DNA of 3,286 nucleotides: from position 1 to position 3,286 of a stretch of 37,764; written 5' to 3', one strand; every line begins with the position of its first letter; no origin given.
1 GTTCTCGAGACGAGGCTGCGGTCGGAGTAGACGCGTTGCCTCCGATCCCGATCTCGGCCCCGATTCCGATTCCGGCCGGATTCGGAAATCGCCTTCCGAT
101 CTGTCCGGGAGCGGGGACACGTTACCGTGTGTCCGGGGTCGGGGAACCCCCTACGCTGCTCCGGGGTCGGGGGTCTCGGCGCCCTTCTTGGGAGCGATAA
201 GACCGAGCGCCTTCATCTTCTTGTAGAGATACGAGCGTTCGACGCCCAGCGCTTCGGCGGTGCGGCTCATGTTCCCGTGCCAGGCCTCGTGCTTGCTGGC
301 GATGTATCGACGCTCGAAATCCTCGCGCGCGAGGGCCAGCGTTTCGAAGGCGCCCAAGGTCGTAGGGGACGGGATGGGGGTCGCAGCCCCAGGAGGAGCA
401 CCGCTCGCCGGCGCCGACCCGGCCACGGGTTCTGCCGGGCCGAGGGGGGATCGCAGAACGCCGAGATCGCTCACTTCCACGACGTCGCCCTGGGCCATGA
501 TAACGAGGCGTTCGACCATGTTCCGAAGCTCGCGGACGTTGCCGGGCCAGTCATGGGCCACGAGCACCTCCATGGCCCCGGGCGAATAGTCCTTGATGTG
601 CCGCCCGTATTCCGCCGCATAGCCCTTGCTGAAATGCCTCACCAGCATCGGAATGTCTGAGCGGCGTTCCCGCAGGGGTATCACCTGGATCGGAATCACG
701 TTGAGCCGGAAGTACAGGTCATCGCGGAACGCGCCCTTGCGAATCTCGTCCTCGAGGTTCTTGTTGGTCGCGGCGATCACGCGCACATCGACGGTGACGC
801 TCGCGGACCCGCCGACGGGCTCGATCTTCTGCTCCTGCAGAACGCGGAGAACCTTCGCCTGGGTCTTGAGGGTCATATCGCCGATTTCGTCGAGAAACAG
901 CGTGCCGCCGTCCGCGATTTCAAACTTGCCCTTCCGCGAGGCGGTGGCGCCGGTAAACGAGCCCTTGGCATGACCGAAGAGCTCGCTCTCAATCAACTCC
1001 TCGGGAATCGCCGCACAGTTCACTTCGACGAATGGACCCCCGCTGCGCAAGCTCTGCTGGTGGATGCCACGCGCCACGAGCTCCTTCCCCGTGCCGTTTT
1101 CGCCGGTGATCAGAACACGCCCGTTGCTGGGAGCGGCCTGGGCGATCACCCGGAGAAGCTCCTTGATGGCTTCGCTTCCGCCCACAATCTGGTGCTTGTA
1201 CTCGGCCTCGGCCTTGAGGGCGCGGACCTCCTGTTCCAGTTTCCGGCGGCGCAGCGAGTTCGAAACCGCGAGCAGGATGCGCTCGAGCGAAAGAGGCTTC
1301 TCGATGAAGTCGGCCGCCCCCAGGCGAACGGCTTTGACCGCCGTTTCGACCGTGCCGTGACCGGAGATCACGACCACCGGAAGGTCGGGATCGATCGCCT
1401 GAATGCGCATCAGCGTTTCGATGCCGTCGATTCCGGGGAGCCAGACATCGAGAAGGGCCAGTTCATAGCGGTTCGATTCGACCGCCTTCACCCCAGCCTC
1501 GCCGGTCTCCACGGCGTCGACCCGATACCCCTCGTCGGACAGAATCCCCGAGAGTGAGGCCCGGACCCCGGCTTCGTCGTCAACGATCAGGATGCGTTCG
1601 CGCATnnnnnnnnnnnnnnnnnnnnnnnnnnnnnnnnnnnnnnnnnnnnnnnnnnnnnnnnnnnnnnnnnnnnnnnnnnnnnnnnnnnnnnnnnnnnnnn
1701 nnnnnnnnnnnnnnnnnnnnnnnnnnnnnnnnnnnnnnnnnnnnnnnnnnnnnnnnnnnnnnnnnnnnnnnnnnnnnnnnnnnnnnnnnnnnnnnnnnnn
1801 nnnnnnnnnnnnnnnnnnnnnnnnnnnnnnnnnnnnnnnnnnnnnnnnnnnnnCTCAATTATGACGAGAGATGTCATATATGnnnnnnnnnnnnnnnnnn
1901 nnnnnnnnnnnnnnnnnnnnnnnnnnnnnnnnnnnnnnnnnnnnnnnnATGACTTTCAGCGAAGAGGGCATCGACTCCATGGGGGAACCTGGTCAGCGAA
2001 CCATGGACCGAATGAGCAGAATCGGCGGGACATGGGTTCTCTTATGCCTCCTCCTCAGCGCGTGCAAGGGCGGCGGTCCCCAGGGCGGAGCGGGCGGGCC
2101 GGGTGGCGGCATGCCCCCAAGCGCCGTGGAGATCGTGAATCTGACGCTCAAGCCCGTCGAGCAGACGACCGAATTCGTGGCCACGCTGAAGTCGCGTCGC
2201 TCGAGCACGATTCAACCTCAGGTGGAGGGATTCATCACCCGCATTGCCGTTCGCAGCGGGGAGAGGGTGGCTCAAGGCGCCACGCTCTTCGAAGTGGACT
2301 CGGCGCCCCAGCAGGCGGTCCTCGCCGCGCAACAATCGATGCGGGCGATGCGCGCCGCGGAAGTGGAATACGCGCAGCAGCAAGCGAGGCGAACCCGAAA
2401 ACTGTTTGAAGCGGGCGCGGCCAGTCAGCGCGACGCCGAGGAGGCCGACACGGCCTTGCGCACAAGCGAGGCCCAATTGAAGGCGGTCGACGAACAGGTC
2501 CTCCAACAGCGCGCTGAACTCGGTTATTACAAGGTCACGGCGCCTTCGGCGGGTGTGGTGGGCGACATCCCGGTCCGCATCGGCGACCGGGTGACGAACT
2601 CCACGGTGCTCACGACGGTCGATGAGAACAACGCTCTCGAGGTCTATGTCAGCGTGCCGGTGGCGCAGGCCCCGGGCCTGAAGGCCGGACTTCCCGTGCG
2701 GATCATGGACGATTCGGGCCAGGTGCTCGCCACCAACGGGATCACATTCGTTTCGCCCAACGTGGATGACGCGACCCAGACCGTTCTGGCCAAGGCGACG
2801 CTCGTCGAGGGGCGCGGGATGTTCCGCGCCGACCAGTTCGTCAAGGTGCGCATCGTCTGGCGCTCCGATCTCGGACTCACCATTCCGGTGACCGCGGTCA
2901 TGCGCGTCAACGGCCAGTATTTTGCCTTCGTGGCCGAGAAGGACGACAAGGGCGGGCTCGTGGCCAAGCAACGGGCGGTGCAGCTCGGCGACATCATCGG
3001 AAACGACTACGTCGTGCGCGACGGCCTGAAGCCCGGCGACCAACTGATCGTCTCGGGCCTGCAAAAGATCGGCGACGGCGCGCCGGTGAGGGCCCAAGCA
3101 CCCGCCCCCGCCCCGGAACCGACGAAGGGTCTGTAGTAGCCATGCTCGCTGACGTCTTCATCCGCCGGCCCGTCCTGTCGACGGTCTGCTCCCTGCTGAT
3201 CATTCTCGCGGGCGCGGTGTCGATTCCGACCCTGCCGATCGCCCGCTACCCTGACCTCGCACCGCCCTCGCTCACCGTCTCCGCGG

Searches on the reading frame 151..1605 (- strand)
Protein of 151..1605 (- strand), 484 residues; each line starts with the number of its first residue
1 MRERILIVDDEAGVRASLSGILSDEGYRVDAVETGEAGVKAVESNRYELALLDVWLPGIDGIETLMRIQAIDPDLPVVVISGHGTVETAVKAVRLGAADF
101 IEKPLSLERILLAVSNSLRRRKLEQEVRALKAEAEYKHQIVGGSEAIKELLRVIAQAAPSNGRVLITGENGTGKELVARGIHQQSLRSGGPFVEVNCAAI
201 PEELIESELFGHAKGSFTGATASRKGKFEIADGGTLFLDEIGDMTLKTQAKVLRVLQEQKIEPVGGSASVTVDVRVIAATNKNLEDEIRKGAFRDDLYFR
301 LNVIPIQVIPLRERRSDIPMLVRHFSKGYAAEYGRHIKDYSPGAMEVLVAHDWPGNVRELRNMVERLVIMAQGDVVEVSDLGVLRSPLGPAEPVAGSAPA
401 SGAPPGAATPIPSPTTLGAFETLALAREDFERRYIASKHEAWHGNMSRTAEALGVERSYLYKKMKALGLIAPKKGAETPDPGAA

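Call 6: search_protein_families(library=pfam, proteins=[window:151-1605:-])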
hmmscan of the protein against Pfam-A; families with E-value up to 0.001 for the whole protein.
window:151-1605:- (484 aa): 7 families
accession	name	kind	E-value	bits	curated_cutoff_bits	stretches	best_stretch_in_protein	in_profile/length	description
PF00158.32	Sigma54_activat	-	2.2e-72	242.6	20.2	1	140-307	1-168/168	Sigma-54 interaction domain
PF00072.30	Response_reg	-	9.6e-30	103.5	30.2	1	5-114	1-110/111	Response regulator receiver domain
PF25601.1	AAA_lid_14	-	3.1e-27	94.7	27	1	312-381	1-70/87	AAA+ ATPase lid domain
PF14532.12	Sigma54_activ_2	-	1.7e-20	74.1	25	1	141-311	1-138/138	Sigma-54 interaction domain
PF02954.25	HTH_8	-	3.4e-07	30.3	22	1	427-466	2-41/42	Bacterial regulatory protein, Fis family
PF07728.20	AAA_5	-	1.3e-06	28.9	22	1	164-283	2-124/139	AAA domain (dynein-related subfamily)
PF00004.35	AAA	-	2.5e-06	28.4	21.2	1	164-290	1-120/131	ATPase family associated with various cellular activities (AAA)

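Call 49: search_protein_families(library=ncbifam, proteins=[window:151-1605:-], max_evalue=0.001)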
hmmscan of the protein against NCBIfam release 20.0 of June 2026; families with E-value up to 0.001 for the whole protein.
window:151-1605:- (484 aa): 118 families (the best 25 are shown)
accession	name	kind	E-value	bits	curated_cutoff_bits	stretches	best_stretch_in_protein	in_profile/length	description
NF051870.1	NAssimRespRegNtrX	equivalog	6.9e-145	483.4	600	1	4-469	3-452/452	nitrogen assimilation response regulator NtrX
NF008469.0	PRK11361.1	equivalog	8.2e-133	443.5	714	1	3-468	5-455/461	acetoacetate metabolism transcriptional regulator AtoC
TIGR01818.1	ntrC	equivalog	9.8e-133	443.3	558.6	1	5-466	1-462/463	nitrogen regulation protein NR(I)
TIGR02915.1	PEP_resp_reg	equivalog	1.1e-121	406.8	502.6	2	5-385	1-386/445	PEP-CTERM-box response regulator transcription factor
NF041946.1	LuxO_transreg_Vib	equivalog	2.2e-113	379.5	800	1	8-466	2-459/463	quorum-sensing sigma-54 dependent transcriptional regulator LuxO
NF007689.0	PRK10365.1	equivalog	3.9e-109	365.4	760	1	5-381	8-382/441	sigma-54-dependent response regulator transcription factor ZraR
NF008176.1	PRK10923.1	equivalog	2.9e-108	362.4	620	1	3-469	4-468/469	nitrogen regulation protein NR(I)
TIGR01817.1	nifA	equivalog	1.3e-106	357.5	528.85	1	117-382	174-439/534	nif-specific transcriptional activator NifA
NF003451.0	PRK05022.1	equivalog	3.2e-104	349.5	476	1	119-469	171-510/512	nitric oxide reductase transcriptional regulator NorR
NF011695.0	PRK15115.1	equivalog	2.8e-102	342.8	763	1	4-376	8-373/445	two-component system response regulator GlrR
NF050807.1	TransRegFlbDCaul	equivalog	4.5e-101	338.9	750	1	4-466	2-437/454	sigma-54-dependent transcriptional regulator FlbD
NF041552.1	TF_PrdR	equivalog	3.2e-100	336.1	795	1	122-381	253-510/577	sigma-54 dependent transcriptional regulator PrdR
NF049963.1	RespRegFlgRCampy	domain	2.8e-95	319.7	750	1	5-381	3-377/429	fla regulon two-component system response regulator FlgR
NF038308.1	RNA_repair_RtcR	equivalog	3e-93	313.5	650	1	99-381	135-432/530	RNA repair transcriptional activator RtcR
NF041906.1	V4R_TF_MobR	exception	5.3e-85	285.9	999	1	110-373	206-467/544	phenol degradation transcriptional regulator MobR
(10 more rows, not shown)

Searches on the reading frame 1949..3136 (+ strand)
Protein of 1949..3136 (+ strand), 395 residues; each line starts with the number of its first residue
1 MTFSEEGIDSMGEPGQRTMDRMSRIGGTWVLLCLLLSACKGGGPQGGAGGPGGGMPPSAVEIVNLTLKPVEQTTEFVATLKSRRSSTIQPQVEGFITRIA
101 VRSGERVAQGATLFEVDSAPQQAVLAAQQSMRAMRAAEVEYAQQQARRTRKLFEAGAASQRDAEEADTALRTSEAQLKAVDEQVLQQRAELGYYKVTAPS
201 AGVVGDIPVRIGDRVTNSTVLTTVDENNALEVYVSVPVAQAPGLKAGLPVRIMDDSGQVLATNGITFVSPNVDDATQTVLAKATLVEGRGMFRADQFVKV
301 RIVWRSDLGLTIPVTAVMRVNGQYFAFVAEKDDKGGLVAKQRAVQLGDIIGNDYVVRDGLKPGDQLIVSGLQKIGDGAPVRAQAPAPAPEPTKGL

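Call 6: search_protein_families(library=pfam, proteins=[window:1949-3136:+])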
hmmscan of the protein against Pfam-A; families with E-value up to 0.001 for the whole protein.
window:1949-3136:+ (395 aa): 4 families
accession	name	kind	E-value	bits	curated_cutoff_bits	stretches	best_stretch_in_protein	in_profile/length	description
PF16576.10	HlyD_D23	-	2.2e-19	70.1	30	1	81-298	15-214/214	Barrel-sandwich domain of CusB or HlyD membrane-fusion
PF13437.12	HlyD_3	-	1.6e-12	48.5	22.2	1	195-285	1-93/106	HlyD family secretion protein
PF13533.13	Biotin_lipoyl_2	-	0.00011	22.3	29.8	0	87-117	2-32/32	Biotin-lipoyl like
PF00364.28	Biotin_lipoyl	-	0.00034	20.8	22.1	0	195-223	44-72/73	Biotin-requiring enzyme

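Call 49: search_protein_families(library=ncbifam, proteins=[window:1949-3136:+], max_evalue=0.001)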
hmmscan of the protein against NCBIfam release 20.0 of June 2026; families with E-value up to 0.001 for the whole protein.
window:1949-3136:+ (395 aa): 20 families
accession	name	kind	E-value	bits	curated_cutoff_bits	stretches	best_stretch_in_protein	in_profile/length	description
TIGR01730.1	RND_mfp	subfamily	5.4e-62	209.6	94.9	1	60-382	1-321/322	efflux RND transporter periplasmic adaptor subunit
TIGR00999.1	8a0102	subfamily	2.6e-32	112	319.3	1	104-370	1-266/271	CzcB/NccB family metal efflux transporter periplasmic adaptor subunit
NF045904.1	RND-peri-MexE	equivalog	9.4e-29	100.5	714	1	34-388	18-374/390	multidrug efflux RND transporter periplasmic adaptor subunit MexE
NF008589.1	PRK11556.1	equivalog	3.7e-25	88.7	391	1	54-381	53-386/392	MdtA/MuxA family multidrug efflux RND transporter periplasmic adaptor subunit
NF007362.0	PRK09859.1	equivalog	5.3e-25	88.3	738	1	59-382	35-371/385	multidrug transporter subunit MdtE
NF000272.2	OqxA_adapt_sub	exception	2.3e-23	82.8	835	1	30-385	18-382/391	multidrug efflux RND transporter periplasmic adaptor subunit OqxA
NF011604.1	PRK15030.1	equivalog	1e-22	80.7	765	1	52-383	34-376/397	multidrug efflux RND transporter periplasmic adaptor subunit AcrA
NF033138.2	RND-peri-MexC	equivalog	3e-20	72.7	625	1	58-383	36-372/375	MexC family multidrug efflux RND transporter periplasmic adaptor subunit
NF007132.1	PRK09578.1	equivalog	1.6e-19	70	512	1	58-388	38-381/396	MexX/AxyX family multidrug efflux RND transporter periplasmic adaptor subunit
NF033834.1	RND_adapt_MexA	exception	4.7e-19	68.7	750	1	59-382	37-360/373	multidrug efflux RND transporter periplasmic adaptor subunit MexA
NF007850.1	PRK10559.1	equivalog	3e-13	49.6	400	1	87-311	42-267/303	p-hydroxybenzoic acid efflux pump subunit AaeA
NF045680.1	DiMtlExpIhpB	equivalog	1.7e-09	37.1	450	1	251-366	195-306/326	divalent metal ion exporter adaptor subunit IhpB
TIGR01843.1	type_I_hlyD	subfamily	1.2e-08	34.4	208.65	1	82-189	40-146/422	HlyD family type I secretion periplasmic adaptor subunit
TIGR03794.1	NHLM_micro_HlyD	equivalog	1.2e-07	31.1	156.2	1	128-253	183-317/421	NHLP bacteriocin system secretion protein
NF007785.0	PRK10476.1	equivalog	1e-06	27.8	376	0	88-141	51-104/347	multidrug transporter subunit MdtN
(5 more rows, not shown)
